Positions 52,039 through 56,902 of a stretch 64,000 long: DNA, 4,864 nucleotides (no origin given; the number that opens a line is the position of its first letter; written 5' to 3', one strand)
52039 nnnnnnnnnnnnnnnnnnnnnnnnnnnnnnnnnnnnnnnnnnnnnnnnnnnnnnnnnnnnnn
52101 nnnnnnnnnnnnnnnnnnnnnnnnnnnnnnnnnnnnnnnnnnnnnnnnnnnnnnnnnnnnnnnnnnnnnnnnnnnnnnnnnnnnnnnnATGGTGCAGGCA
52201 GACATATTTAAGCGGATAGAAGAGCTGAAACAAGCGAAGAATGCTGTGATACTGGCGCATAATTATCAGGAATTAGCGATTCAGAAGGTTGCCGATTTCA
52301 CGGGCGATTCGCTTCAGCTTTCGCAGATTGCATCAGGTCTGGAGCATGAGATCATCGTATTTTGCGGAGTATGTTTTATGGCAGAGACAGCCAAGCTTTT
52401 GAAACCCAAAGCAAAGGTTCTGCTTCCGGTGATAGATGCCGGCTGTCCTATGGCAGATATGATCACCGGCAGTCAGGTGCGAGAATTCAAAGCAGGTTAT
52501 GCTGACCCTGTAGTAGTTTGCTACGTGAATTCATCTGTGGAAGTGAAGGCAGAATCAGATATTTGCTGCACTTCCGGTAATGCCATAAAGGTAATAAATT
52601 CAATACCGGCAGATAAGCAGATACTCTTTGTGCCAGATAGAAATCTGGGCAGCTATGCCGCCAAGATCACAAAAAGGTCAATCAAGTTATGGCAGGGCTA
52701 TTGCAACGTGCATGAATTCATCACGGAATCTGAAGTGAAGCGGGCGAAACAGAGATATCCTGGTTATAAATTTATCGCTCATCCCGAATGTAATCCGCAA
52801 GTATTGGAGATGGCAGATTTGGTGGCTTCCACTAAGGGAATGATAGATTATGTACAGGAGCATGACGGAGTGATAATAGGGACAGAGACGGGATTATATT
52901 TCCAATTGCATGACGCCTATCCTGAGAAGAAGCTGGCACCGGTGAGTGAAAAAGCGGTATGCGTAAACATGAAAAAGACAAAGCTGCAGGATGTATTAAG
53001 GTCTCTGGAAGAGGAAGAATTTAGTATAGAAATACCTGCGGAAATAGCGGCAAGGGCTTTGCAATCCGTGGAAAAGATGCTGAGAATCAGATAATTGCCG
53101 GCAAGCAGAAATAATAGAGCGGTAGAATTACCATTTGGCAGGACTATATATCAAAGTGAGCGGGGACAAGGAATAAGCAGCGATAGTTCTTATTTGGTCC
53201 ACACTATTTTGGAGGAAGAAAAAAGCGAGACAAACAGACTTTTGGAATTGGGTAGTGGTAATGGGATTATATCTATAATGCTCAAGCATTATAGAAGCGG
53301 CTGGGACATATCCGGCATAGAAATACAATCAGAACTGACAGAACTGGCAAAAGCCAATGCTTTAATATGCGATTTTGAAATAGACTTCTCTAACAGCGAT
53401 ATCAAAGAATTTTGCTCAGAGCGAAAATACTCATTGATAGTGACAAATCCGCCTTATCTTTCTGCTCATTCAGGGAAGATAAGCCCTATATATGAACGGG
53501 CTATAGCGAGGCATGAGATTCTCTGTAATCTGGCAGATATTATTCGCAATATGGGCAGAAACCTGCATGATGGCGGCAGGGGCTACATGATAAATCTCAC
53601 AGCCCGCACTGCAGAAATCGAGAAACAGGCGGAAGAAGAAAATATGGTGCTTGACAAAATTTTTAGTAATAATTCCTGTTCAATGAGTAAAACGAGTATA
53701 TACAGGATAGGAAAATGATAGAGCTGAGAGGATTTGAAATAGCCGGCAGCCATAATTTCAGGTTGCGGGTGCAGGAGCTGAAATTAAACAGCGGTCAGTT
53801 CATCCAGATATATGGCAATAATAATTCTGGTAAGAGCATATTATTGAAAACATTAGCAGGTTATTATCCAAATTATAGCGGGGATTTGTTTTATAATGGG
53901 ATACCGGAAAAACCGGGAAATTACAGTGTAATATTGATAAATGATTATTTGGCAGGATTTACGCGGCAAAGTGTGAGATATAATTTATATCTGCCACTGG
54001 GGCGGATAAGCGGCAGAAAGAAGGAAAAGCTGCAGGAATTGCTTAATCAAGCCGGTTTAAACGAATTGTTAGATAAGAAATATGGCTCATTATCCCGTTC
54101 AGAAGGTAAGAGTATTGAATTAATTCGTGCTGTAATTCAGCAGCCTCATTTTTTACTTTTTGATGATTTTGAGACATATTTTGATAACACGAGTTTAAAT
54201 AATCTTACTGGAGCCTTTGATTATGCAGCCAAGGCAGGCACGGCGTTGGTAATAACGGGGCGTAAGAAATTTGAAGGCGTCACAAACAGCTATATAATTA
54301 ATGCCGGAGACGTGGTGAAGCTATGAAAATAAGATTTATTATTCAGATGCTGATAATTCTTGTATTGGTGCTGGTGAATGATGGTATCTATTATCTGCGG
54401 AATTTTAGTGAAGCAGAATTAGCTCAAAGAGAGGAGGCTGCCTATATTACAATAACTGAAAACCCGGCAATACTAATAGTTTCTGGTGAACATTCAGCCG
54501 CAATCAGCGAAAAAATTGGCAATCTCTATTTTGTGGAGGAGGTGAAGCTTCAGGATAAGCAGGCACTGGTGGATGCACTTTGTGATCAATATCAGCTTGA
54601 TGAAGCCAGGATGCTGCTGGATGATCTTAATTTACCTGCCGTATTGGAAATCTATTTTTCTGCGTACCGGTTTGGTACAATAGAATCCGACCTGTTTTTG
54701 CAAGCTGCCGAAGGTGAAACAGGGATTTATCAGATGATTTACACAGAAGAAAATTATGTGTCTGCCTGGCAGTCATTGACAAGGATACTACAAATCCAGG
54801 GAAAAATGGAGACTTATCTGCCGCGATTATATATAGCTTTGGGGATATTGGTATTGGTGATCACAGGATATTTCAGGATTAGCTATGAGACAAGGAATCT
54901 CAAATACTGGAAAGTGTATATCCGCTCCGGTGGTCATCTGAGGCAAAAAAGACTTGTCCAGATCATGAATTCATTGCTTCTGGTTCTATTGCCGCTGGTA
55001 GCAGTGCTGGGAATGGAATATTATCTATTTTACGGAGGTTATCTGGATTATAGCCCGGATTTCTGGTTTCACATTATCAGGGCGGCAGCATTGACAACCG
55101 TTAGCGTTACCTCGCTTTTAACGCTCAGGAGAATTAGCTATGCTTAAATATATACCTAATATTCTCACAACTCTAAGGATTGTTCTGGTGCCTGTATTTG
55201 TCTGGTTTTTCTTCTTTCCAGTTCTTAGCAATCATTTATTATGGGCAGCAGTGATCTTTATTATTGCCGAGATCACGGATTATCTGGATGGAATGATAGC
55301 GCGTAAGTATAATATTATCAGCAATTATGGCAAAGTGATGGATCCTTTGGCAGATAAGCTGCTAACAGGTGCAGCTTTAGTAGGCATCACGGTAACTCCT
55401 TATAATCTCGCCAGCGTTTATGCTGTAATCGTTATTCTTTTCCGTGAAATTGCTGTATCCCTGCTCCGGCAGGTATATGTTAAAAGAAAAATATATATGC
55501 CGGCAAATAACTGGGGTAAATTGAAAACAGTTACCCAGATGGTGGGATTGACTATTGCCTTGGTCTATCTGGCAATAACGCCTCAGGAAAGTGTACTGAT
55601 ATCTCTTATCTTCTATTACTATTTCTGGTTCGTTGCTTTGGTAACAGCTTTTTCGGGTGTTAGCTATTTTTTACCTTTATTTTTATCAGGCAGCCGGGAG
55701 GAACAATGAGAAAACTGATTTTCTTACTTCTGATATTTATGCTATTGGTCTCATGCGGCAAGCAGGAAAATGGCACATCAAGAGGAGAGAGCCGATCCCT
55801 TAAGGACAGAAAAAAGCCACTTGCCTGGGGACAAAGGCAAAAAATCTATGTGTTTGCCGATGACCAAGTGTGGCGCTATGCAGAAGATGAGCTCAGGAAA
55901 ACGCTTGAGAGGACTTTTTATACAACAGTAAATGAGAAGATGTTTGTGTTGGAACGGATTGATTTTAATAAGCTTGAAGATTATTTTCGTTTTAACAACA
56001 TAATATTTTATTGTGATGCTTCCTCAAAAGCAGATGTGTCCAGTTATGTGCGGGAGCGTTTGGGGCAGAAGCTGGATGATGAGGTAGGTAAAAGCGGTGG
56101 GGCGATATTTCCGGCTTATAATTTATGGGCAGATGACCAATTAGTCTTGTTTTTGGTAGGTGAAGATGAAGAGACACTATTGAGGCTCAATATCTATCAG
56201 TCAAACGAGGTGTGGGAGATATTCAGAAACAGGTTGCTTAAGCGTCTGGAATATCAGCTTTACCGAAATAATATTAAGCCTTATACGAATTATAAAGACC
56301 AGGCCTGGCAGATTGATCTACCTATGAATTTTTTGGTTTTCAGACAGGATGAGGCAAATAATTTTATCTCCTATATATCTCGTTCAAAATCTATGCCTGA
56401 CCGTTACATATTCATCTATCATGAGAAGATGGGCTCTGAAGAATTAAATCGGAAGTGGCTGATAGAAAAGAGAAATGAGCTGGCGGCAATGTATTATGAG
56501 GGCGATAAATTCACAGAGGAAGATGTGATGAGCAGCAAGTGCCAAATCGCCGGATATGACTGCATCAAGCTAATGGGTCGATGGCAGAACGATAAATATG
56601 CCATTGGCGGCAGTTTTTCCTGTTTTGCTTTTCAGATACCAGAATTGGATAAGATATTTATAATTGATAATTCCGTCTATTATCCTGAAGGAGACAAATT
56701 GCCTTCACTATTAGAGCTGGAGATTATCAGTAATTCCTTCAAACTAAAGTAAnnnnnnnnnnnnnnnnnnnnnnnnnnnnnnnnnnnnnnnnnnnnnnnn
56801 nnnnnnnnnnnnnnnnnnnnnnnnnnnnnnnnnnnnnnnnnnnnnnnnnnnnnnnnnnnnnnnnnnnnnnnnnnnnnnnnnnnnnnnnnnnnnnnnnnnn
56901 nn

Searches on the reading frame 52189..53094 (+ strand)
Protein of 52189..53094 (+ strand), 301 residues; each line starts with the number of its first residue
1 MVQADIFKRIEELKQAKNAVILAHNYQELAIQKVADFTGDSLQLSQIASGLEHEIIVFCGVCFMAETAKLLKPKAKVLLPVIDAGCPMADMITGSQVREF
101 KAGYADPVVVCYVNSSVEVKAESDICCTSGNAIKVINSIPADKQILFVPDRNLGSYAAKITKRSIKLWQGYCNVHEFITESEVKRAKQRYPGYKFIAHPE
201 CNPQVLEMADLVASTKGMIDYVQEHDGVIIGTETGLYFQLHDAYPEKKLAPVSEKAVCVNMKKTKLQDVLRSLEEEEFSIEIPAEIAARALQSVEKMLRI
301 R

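Call 15: search_protein_families(library=pfam, proteins=[window:52189-53094:+], max_evalue=0.001)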
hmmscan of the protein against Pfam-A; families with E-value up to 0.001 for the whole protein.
window:52189-53094:+ (301 aa): 1 family
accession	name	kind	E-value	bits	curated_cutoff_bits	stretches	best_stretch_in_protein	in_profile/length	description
PF02445.21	NadA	-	2.9e-114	381.6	27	1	8-298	1-294/295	Quinolinate synthetase A protein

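Call 50: find_homologous_proteins(query=window:52189-53094:+)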
Query window:52189-53094:+ (301 aa): 8000 proteins with E <= 0.001 among 8000 candidates; the best 120 are listed.
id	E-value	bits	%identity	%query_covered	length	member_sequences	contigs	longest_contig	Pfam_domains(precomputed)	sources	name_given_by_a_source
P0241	4.1e-195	664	100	100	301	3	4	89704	PF02445.22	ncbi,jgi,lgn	jgi:quinolinate synthase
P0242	9.5e-152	522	78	100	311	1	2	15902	PF02445.22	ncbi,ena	-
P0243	3.9e-151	520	77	100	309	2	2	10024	PF02445.22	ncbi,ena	-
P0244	1.1e-146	506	76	98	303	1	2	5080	PF02445.22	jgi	jgi:quinolinate synthase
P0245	5.0e-145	500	73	100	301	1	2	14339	PF02445.22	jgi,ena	-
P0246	5.0e-145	500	73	100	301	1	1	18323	PF02445.22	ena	-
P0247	5.2e-144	497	72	100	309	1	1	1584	PF02445.22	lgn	-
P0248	5.7e-144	497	72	100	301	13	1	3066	PF02445.22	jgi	-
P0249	7.3e-144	496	73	100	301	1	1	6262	PF02445.22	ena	-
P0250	7.3e-144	496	73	100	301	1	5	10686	PF02445.22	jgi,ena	-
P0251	5.0e-143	494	72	100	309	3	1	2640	PF02445.22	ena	-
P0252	5.8e-143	493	71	100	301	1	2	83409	PF02445.22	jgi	jgi:quinolinate synthase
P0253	4.2e-141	487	74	97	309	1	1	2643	PF02445.22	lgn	-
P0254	5.4e-141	487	71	100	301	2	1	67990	PF02445.22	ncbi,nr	ncbi:MAG: quinolinate synthase NadA [Candidatus Cloacimonetes bacterium]|nr:quinolinate synthase Nad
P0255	2.8e-132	458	68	98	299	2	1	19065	PF02445.22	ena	-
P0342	7.6e-105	368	58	97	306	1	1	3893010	PF02445.22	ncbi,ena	-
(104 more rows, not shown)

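Call 66: find_encoding_contigs(protein=P0342, flank=8000, max_places=1)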
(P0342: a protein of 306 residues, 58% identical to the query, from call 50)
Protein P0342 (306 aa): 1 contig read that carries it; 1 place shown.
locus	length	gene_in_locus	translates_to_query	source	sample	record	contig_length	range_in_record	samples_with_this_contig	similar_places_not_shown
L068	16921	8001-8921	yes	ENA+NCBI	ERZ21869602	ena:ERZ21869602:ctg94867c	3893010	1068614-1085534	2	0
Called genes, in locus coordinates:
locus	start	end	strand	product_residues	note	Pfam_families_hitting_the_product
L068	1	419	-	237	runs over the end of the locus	PF02463:SMC_N (faint), PF00005:ABC_tran, PF13304:AAA_21 (faint)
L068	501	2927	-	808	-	PF12704:MacB_PCD, PF02687:FtsX, PF12704:MacB_PCD, PF02687:FtsX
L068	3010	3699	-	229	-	PF02463:SMC_N (weak), PF00005:ABC_tran, PF13304:AAA_21 (faint)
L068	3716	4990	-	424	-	PF25984:BSH_YknX (weak), PF25967:RND-MFP_C (weak)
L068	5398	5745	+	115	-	-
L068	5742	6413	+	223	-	PF04263:TPK_catalytic, PF04265:TPK_B1_binding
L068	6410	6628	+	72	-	PF02609:Exonuc_VII_S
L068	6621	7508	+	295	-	PF00348:polyprenyl_synt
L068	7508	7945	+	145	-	PF22769:DCD, PF00692:dUTPase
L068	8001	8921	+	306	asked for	PF02445:NadA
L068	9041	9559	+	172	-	PF05175:MTS, PF13649:Methyltransf_25, PF13847:Methyltransf_31 (weak)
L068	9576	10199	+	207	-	PF00005:ABC_tran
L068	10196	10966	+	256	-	-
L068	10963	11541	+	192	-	PF01066:CDP-OH_P_transf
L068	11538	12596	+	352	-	PF16125:DUF4837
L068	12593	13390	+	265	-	-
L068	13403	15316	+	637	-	PF00515:TPR_1 (faint), PF07719:TPR_2 (faint), PF12569:NatA_aux_su (faint), PF12895:ANAPC3 (faint), PF13371:TPR_9 (faint), PF13424:TPR_12 (faint), PF13428:TPR_14 (faint), PF14559:TPR_19 (weak), +7 more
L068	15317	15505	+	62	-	-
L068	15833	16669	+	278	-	PF02091:tRNA-synt_2e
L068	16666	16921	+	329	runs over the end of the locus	PF02568:ThiI (weak), PF18297:NFACT-R_2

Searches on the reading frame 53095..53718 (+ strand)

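Call 15: search_protein_families(library=pfam, proteins=[window:53095-53718:+], max_evalue=0.001)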
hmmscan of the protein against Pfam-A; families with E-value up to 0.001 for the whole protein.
window:53095-53718:+ (207 aa): 7 families
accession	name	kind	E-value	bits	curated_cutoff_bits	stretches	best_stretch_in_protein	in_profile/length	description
PF05175.20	MTS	-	3.6e-11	43.4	23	1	31-126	20-113/170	Methyltransferase small domain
PF13847.12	Methyltransf_31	-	3.3e-07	30.5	27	1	45-185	3-129/145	Methyltransferase domain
PF13489.12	Methyltransf_23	-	2.8e-05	24.3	27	1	36-117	14-87/164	Methyltransferase domain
PF13649.12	Methyltransf_25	-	4.9e-05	24.4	27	1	50-117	2-70/97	Methyltransferase domain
PF01170.24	UPF0020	-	0.00011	22.4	22.3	1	71-124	78-134/197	RMKL-like, methyltransferase domain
PF13679.12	Methyltransf_32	-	0.00049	20.5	27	1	34-108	12-94/143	Methyltransferase domain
PF10294.15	Methyltransf_16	-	0.00054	20.2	21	1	31-88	29-88/174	Lysine methyltransferase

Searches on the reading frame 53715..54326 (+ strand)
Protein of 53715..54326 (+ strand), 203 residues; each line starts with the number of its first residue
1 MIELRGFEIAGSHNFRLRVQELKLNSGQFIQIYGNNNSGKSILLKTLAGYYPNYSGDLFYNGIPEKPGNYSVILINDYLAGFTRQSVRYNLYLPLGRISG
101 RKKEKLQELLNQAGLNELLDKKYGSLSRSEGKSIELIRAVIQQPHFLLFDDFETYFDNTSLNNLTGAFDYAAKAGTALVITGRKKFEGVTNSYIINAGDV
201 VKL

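Call 15: search_protein_families(library=pfam, proteins=[window:53715-54326:+], max_evalue=0.001)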
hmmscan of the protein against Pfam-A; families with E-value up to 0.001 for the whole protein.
window:53715-54326:+ (203 aa): 3 families
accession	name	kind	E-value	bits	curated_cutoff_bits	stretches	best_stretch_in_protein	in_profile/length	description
PF00005.33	ABC_tran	-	1.8e-15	58.2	25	1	21-151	5-134/137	ABC transporter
PF13304.12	AAA_21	-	0.00016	22.3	27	0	32-108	4-90/304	AAA domain, putative AbiEii toxin, Type IV TA system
PF13401.12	AAA_22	-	0.00091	20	27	0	26-187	4-127/130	AAA domain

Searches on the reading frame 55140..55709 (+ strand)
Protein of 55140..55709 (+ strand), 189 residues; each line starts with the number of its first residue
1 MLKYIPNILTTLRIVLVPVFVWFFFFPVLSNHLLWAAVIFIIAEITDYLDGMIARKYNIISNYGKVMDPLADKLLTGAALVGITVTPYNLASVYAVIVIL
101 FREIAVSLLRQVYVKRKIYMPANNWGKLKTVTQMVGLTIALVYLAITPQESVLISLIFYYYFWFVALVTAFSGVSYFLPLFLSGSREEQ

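Call 15: search_protein_families(library=pfam, proteins=[window:55140-55709:+], max_evalue=0.001)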
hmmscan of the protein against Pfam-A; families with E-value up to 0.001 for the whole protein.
window:55140-55709:+ (189 aa): 1 family
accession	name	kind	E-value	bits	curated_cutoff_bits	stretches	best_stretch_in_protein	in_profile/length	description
PF01066.26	CDP-OH_P_transf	-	6.4e-41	140.7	22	1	4-157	2-138/152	CDP-alcohol phosphatidyltransferase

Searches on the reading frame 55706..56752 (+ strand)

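Call 15: search_protein_families(library=pfam, proteins=[window:55706-56752:+], max_evalue=0.001)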
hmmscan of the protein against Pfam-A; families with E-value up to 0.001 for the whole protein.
window:55706-56752:+ (348 aa): 1 family
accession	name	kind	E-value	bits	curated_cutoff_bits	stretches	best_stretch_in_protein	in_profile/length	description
PF16125.10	DUF4837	-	8e-27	94.5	25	1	42-341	3-292/295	Domain of unknown function (DUF4837)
